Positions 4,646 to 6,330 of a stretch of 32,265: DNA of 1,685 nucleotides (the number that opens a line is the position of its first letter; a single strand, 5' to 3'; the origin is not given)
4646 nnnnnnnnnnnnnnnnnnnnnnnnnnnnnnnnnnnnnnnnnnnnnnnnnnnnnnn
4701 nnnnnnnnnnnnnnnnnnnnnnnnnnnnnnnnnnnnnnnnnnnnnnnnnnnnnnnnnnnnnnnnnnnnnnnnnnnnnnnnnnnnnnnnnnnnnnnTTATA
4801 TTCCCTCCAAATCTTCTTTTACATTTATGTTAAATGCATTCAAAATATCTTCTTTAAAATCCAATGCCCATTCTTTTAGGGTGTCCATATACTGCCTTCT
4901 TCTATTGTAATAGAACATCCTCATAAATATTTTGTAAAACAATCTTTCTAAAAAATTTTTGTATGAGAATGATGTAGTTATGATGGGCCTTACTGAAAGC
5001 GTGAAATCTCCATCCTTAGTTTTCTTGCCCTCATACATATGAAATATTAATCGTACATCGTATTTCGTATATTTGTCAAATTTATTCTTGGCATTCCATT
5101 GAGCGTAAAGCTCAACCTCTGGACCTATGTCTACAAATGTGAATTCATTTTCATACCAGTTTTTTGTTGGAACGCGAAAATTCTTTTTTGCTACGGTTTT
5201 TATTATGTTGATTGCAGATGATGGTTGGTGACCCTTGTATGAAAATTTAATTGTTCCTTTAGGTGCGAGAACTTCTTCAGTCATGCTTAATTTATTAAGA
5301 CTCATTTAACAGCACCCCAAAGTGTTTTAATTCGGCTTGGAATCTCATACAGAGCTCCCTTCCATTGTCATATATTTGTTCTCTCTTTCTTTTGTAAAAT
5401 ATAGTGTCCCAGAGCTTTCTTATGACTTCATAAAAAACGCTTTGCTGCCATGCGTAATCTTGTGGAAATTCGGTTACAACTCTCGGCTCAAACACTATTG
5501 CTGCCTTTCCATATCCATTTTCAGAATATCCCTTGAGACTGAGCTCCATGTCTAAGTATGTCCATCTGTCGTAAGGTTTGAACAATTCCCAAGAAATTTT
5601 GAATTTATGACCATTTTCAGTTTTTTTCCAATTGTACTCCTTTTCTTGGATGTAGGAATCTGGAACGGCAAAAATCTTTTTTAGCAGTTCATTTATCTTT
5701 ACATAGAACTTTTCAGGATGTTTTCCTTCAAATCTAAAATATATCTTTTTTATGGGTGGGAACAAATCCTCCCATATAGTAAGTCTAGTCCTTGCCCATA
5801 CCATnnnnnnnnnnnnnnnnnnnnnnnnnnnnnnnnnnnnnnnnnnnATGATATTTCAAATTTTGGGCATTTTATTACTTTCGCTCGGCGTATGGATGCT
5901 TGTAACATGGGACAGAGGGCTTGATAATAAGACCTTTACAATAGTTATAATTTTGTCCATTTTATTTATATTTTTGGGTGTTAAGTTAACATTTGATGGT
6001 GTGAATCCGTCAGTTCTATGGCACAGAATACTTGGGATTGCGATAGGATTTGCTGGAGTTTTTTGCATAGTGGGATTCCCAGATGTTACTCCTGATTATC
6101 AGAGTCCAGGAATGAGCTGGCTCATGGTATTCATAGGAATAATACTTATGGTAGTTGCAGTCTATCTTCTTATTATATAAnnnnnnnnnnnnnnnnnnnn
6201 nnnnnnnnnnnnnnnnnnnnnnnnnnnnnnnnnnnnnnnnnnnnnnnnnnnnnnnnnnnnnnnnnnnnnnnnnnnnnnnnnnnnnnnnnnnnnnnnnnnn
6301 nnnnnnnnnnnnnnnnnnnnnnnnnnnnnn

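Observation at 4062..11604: Back-to-back operons of orphan proteins between ABCE1 and rps3ae: best candidate for an undescribed system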

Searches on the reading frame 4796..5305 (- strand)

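Call 4: search_protein_families(library=pfam, proteins=[window:4796-5305:-], max_evalue=0.1)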
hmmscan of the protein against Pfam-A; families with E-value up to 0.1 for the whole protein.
window:4796-5305:- (169 aa): 0 families

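Call 5: search_protein_families(library=ncbifam, proteins=[window:4796-5305:-], max_evalue=0.1)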
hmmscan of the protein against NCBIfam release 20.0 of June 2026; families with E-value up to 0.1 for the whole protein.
window:4796-5305:- (169 aa): 0 families

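Call 7: search_protein_families(library=padloc, proteins=[window:4796-5305:-], max_evalue=0.1)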
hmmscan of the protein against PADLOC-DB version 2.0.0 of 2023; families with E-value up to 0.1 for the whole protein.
window:4796-5305:- (169 aa): 0 families

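Call 8: search_protein_families(library=phrogs, proteins=[window:4796-5305:-], max_evalue=0.1)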
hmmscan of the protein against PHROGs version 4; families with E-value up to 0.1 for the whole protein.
window:4796-5305:- (169 aa): 1 family
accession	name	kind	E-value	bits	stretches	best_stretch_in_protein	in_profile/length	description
phrog_26523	-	unknown function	0.065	14.6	1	126-161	55-90/154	-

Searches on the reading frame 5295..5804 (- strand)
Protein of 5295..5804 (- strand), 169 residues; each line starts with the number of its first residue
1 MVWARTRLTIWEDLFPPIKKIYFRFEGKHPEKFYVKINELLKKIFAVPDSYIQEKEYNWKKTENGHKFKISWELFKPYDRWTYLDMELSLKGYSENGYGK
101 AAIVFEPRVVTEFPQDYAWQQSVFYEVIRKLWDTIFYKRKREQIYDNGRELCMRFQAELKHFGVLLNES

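Call 4: search_protein_families(library=pfam, proteins=[window:5295-5804:-], max_evalue=0.1)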
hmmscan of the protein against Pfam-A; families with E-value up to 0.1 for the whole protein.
window:5295-5804:- (169 aa): 0 families

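Call 5: search_protein_families(library=ncbifam, proteins=[window:5295-5804:-], max_evalue=0.1)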
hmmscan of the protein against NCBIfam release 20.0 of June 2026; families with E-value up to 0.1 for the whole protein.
window:5295-5804:- (169 aa): 0 families

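Call 7: search_protein_families(library=padloc, proteins=[window:5295-5804:-], max_evalue=0.1)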
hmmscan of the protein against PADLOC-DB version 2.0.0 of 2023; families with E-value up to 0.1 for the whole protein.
window:5295-5804:- (169 aa): 0 families

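Call 8: search_protein_families(library=phrogs, proteins=[window:5295-5804:-], max_evalue=0.1)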
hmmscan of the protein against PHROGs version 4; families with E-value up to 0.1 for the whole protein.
window:5295-5804:- (169 aa): 0 families

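Call 43: search_solved_structures(query=A3, max_evalue=10, show_alignments=1)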
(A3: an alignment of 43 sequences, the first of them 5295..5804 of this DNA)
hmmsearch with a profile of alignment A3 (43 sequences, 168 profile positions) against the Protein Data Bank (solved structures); distinct sequences matched with E-value up to 10: 2.
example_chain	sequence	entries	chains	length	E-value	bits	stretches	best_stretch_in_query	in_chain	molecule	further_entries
9hvj_A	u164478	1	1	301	0.36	13.4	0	19-56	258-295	Cache domain protein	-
2atz_A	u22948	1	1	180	0.66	12.5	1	18-42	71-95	H. pylori predicted coding region HP0184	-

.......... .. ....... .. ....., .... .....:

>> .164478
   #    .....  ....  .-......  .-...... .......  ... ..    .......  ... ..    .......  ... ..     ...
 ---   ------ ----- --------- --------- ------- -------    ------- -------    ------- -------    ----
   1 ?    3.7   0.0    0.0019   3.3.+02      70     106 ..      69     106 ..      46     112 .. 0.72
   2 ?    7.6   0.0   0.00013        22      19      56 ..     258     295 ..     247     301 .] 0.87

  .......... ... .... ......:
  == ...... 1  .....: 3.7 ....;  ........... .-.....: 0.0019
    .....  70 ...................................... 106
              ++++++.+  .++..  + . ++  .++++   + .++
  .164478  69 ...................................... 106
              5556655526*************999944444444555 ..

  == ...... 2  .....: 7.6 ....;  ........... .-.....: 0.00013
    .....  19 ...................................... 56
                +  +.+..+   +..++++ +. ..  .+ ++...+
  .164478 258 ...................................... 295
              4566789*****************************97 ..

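Call 44: search_protein_families(library=pfam, alignment_id=A3, max_evalue=0.1)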
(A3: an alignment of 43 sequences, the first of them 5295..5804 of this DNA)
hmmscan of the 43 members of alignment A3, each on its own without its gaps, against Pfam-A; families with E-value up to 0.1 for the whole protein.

A. member 1, window:5295-5804:- (169 aa): 0 families

B. families by the number of members that match (of 43 scanned): 10 families
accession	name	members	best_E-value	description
PF22025.1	ThiI_fer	1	0.0032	ThiI ferredoxin-like domain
PF21489.3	Fim1C-like_C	1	0.0047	Fimbrium tip subunit Fim1C-like, C-terminal domain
PF14159.11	CAAD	1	0.012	CAAD domains of cyanobacterial aminoacyl-tRNA synthetase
PF25227.1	DUF7845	1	0.016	Domain of unknown function (DUF7845)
PF01477.28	PLAT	1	0.022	PLAT/LH2 domain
PF02019.24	WIF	1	0.028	WIF domain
PF18701.6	DUF5641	1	0.038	Family of unknown function (DUF5641)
PF09174.15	Maf1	1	0.044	Maf1 regulator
PF06232.16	ATS3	1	0.066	Embryo-specific protein 3, (ATS3)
PF22185.1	AF_0924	1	0.086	Uncharacterized protein AF_0924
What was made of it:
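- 4796..5305 (-): parB: 169-aa alpha+beta orphan, paralogue of parA. No Pfam or PDB relative (calls 43, 44).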

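Call 59: find_homologous_proteins(query=A3, max_evalue=0.01)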
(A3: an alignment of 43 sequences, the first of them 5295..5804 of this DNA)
Query A3 (43 sequences) (169 aa, profile of the alignment): 64 proteins with E <= 0.01 among 757 candidates.
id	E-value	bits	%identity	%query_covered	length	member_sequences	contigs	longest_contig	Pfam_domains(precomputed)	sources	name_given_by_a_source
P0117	8.1e-60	219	50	99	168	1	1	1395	-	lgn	-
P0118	6.5e-59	216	49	96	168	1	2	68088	-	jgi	jgi:hypothetical protein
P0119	4.8e-58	213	46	96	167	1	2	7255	-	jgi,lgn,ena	-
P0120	5.2e-58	213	47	96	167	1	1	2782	-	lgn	-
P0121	7.3e-58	213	48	99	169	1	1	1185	-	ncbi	-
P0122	5.7e-57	210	46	96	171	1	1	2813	-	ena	-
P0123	1.1e-56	209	50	99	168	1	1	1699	-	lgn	-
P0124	1.2e-56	209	44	100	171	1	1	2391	-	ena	-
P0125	1.1e-55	206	48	100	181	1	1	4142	-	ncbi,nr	ncbi:MAG: hypothetical protein HY368_03295 [Candidatus Aenigmarchaeota archaeon]|nr:hypothetical pro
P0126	9.1e-55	203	44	96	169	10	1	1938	-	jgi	jgi:hypothetical protein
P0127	1.9e-54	201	46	95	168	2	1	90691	-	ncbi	-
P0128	6.7e-52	193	82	100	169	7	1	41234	-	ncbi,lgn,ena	-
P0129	1.2e-51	192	81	100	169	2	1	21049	-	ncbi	-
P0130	1.7e-50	189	25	88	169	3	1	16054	-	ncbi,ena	-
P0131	1.9e-50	188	23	85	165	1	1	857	-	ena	-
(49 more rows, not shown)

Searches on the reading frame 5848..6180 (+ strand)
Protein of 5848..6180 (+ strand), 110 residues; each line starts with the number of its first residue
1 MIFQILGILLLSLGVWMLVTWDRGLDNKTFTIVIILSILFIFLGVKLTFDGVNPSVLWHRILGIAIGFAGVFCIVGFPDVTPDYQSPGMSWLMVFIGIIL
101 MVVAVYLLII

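Call 4: search_protein_families(library=pfam, proteins=[window:5848-6180:+], max_evalue=0.1)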
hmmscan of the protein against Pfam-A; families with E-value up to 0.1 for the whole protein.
window:5848-6180:+ (110 aa): 2 families
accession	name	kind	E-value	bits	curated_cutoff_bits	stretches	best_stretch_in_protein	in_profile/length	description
PF24961.1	NfeD_membrane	-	0.028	14.9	26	0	2-44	73-117/119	NfeD integral membrane domain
PF06168.16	DUF981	-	0.05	14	29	0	1-106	43-117/186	Protein of unknown function (DUF981)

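Call 5: search_protein_families(library=ncbifam, proteins=[window:5848-6180:+], max_evalue=0.1)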
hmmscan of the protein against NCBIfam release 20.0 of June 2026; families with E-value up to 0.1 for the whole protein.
window:5848-6180:+ (110 aa): 0 families
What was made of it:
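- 5848..6180 (+): tm110: 110-aa protein with four hydrophobic segments, first gene of the plus-strand operon. Inferred membrane anchor. No family match (calls 4, 5).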

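Call 7: search_protein_families(library=padloc, proteins=[window:5848-6180:+], max_evalue=0.1)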
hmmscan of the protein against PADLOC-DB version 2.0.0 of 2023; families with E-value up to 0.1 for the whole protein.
window:5848-6180:+ (110 aa): 0 families

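Call 8: search_protein_families(library=phrogs, proteins=[window:5848-6180:+], max_evalue=0.1)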
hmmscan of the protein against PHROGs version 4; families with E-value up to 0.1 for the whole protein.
window:5848-6180:+ (110 aa): 1 family
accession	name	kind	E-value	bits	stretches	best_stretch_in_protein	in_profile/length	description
phrog_25924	-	unknown function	0.051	14.3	1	65-107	78-121/157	-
